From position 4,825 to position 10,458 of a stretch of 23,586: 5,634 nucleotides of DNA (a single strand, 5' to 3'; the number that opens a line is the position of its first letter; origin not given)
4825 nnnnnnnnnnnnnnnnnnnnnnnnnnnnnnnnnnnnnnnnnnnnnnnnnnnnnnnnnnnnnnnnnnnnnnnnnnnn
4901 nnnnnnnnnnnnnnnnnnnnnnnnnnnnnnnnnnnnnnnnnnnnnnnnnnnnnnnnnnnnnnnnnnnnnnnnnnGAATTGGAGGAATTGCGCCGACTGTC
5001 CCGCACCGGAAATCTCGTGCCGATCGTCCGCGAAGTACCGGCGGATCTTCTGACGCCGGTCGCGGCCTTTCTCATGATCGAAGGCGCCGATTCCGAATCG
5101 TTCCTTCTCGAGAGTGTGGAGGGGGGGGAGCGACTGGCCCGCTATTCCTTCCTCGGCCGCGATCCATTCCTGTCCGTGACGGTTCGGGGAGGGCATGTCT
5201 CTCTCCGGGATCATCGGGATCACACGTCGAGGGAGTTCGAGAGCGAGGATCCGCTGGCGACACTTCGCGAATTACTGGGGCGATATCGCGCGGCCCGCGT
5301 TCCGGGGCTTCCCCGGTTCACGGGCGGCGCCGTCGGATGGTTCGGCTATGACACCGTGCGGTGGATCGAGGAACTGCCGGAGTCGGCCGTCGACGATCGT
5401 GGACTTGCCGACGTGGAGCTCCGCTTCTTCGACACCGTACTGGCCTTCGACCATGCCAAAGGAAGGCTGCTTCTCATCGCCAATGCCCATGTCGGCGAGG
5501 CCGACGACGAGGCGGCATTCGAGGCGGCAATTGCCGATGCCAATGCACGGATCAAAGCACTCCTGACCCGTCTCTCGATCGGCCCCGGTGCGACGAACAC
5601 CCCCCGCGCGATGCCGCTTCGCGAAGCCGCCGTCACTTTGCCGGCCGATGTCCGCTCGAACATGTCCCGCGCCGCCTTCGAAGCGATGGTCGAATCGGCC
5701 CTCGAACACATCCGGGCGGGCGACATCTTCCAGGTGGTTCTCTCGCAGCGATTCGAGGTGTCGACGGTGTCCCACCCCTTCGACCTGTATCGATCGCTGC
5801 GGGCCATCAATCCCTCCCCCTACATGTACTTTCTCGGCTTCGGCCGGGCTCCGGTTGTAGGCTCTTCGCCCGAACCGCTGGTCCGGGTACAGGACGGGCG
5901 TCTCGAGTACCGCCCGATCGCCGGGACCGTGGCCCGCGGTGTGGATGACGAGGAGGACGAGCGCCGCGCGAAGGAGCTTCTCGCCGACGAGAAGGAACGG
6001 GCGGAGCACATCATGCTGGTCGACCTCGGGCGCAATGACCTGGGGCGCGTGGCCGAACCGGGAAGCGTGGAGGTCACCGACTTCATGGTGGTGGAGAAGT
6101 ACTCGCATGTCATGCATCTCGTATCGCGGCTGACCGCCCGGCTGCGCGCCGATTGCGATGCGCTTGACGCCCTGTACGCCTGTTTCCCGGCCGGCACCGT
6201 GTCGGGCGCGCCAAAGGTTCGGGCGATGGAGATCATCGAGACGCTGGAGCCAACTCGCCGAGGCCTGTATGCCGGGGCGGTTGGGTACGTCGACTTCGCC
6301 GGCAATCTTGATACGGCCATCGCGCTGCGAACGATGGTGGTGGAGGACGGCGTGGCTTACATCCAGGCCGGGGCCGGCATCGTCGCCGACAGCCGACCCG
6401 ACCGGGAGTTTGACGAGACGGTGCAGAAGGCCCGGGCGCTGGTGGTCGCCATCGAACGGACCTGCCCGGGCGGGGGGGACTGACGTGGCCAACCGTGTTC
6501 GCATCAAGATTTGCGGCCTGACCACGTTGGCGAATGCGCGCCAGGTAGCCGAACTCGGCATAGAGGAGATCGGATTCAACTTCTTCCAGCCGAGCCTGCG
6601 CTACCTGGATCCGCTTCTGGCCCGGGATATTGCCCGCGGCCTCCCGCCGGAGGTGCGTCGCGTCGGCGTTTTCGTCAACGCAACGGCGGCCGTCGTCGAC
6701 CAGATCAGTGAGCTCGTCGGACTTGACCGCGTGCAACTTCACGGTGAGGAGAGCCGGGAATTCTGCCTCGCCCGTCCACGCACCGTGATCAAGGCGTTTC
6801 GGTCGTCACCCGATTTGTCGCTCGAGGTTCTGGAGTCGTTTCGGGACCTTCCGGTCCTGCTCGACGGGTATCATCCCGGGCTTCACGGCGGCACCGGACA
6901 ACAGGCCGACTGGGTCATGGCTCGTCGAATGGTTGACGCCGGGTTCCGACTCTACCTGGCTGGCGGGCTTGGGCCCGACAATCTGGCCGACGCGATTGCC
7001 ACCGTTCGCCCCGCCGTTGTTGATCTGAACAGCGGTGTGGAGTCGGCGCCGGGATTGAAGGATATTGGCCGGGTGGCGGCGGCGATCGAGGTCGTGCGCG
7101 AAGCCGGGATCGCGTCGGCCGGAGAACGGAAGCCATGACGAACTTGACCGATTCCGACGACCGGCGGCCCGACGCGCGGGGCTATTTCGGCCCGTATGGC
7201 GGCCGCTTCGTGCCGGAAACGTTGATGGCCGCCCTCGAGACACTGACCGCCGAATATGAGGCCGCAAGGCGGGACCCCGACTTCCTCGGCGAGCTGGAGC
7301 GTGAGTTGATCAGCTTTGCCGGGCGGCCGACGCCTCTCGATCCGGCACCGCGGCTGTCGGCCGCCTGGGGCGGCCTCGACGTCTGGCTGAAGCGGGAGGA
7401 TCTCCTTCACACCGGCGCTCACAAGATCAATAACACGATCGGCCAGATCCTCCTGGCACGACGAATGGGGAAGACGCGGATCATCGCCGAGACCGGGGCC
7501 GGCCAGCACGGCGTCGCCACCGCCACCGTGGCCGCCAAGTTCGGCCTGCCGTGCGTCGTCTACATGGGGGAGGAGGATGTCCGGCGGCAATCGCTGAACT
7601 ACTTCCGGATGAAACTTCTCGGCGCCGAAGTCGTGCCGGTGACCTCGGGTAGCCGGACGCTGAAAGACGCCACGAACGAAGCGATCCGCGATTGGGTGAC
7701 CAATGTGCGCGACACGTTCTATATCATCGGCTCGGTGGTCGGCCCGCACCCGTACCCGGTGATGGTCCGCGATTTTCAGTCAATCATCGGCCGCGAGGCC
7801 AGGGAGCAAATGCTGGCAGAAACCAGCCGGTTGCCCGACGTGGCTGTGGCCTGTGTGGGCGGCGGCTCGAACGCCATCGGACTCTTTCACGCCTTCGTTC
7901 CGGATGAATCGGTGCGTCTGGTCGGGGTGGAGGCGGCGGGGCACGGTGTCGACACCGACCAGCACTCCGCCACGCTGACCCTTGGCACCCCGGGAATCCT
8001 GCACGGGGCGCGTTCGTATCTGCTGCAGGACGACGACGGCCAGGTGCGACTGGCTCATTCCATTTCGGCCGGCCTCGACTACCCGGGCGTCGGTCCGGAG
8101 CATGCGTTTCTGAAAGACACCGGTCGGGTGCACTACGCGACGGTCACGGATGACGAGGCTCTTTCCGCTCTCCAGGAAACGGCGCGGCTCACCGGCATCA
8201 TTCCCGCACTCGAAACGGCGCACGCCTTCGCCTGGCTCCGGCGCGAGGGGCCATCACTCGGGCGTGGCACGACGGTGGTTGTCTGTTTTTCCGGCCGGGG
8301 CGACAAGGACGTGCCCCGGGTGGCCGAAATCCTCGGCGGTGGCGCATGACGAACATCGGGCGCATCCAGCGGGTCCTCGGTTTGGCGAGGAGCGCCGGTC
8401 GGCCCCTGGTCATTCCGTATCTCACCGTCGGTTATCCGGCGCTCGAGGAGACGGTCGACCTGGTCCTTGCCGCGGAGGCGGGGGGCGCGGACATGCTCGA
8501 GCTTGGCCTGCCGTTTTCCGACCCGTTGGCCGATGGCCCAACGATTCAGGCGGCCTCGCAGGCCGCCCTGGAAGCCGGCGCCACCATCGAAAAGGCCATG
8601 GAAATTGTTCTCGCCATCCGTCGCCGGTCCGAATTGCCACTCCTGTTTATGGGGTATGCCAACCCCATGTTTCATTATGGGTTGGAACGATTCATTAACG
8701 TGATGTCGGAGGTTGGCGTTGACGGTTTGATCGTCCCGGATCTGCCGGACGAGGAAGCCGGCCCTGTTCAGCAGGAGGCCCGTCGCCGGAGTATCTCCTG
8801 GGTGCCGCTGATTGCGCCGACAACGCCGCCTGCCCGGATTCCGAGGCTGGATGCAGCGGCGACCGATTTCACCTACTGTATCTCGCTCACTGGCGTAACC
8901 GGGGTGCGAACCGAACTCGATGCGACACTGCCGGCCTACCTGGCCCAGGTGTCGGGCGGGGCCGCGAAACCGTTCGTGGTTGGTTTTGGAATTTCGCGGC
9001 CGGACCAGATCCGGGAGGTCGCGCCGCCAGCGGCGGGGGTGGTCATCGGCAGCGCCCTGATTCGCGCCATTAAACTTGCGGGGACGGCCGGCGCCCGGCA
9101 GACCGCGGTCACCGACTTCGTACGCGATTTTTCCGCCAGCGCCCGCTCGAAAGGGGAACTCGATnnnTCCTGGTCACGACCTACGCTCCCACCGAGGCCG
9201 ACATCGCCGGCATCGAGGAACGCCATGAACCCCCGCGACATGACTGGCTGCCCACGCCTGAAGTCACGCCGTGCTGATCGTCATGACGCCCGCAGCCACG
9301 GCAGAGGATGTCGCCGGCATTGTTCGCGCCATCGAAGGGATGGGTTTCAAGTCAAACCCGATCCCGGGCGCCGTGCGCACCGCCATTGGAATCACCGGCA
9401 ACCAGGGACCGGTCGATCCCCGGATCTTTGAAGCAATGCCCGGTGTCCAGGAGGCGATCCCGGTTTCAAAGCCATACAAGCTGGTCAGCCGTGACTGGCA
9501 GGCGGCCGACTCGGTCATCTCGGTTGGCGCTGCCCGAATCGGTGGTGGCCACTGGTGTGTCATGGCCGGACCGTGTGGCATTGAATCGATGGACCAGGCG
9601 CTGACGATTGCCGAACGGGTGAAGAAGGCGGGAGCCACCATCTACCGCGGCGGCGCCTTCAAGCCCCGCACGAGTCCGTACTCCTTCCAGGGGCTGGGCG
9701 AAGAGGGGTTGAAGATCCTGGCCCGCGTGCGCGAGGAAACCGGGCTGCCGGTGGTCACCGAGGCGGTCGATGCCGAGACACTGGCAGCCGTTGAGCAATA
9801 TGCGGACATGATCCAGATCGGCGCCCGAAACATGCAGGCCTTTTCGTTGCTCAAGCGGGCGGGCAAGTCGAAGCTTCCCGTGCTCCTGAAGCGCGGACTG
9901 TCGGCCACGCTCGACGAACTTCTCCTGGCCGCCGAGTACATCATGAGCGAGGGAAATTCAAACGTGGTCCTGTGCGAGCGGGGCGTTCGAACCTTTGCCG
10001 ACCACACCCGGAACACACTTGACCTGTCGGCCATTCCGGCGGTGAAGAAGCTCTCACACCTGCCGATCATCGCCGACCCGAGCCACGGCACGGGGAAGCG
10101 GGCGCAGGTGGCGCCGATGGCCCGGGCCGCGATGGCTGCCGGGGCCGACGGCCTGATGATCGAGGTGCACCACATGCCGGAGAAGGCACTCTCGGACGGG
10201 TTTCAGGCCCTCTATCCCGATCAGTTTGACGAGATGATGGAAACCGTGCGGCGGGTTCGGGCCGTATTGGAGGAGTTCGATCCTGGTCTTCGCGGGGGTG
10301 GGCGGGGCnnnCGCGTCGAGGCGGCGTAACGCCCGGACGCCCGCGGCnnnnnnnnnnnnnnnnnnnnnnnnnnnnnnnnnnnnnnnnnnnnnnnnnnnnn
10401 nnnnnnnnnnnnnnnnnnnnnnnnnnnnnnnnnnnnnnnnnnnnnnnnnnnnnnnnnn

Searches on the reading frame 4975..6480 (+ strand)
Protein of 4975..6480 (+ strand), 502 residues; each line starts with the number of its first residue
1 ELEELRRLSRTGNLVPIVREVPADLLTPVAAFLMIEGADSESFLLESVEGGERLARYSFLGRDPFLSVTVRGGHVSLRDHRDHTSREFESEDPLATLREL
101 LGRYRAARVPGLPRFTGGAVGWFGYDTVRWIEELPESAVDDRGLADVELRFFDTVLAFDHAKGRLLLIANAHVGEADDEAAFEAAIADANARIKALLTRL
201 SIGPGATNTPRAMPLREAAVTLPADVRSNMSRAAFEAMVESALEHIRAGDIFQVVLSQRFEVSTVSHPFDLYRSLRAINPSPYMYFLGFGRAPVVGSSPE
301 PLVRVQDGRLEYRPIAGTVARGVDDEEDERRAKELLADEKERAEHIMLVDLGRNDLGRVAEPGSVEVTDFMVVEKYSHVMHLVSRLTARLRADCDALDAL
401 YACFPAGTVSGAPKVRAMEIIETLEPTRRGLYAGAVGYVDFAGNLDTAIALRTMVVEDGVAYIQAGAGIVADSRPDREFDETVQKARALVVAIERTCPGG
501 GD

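Call 44: search_protein_families(library=pfam, proteins=[window:4975-6480:+], max_evalue=0.0001)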
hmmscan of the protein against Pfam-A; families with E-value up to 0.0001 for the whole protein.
window:4975-6480:+ (502 aa): 2 families
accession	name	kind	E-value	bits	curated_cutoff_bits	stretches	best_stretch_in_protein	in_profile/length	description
PF00425.24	Chorismate_bind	-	2.4e-95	319.4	27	1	232-485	2-257/257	chorismate binding enzyme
PF04715.19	Anth_synt_I_N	-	1.1e-33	116.9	23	1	24-166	1-139/140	Anthranilate synthase component I, N terminal region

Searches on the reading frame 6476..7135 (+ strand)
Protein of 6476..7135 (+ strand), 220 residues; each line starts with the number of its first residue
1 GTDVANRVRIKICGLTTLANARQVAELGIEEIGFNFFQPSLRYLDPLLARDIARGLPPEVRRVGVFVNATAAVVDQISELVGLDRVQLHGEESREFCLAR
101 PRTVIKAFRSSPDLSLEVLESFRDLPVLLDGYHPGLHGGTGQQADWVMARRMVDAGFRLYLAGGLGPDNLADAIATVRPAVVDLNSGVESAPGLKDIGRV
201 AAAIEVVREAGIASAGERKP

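Call 44: search_protein_families(library=pfam, proteins=[window:6476-7135:+], max_evalue=0.0001)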
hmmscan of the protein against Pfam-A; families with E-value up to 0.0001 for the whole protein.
window:6476-7135:+ (220 aa): 1 family
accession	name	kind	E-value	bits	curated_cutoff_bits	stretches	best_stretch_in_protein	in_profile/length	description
PF00697.28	PRAI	-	2.9e-37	128.7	22.7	1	10-205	1-192/193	N-(5'phosphoribosyl)anthranilate (PRA) isomerase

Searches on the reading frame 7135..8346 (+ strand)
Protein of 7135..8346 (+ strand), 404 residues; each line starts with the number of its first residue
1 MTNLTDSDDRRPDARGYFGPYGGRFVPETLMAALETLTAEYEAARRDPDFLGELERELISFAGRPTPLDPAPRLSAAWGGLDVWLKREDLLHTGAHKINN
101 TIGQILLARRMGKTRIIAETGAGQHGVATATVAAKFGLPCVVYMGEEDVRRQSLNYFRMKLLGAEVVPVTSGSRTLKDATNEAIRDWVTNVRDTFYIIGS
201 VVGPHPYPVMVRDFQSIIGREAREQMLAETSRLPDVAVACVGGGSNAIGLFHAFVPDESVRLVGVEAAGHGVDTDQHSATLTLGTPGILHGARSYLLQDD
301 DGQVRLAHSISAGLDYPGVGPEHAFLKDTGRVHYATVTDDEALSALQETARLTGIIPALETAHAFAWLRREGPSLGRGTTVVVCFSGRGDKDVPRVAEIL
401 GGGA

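Call 44: search_protein_families(library=pfam, proteins=[window:7135-8346:+], max_evalue=0.0001)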
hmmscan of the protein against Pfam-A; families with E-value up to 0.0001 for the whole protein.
window:7135-8346:+ (404 aa): 1 family
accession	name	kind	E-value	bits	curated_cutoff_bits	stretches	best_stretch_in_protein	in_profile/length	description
PF00291.31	PALP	-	2.6e-44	152.2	35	1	59-387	1-295/295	Pyridoxal-phosphate dependent enzyme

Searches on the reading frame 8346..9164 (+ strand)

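Call 44: search_protein_families(library=pfam, proteins=[window:8346-9164:+], max_evalue=0.0001)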
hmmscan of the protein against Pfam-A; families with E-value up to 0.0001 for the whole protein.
window:8346-9164:+ (273 aa): 1 family
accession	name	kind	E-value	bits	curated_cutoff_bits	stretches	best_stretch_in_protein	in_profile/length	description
PF00290.26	Trp_syntA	-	9.8e-80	267.7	27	1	16-246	6-238/259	Tryptophan synthase alpha chain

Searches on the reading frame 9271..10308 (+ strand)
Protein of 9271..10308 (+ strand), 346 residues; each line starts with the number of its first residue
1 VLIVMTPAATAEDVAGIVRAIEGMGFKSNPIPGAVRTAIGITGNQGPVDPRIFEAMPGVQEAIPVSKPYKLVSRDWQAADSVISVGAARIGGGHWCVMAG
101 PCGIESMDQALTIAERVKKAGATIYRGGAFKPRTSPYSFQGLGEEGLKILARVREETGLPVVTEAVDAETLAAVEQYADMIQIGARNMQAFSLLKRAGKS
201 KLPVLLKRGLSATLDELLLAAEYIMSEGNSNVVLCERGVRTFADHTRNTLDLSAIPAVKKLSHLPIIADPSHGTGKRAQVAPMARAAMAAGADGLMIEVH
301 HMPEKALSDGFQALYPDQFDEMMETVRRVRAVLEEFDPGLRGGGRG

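Call 44: search_protein_families(library=pfam, proteins=[window:9271-10308:+], max_evalue=0.0001)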
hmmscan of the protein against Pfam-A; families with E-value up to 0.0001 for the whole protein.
window:9271-10308:+ (346 aa): 3 families
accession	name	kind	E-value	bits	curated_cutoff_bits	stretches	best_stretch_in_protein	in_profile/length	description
PF00793.26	DAHP_synth_1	-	1.4e-79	267.3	25.5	1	88-330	10-265/270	DAHP synthetase I family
PF18152.6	DAHP_snth_FXD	-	2.1e-16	59.9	27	1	1-67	1-67/67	DAHP synthase ferredoxin-like domain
PF03102.20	NeuB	-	1.3e-10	41.6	22.1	1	140-334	51-237/241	NeuB family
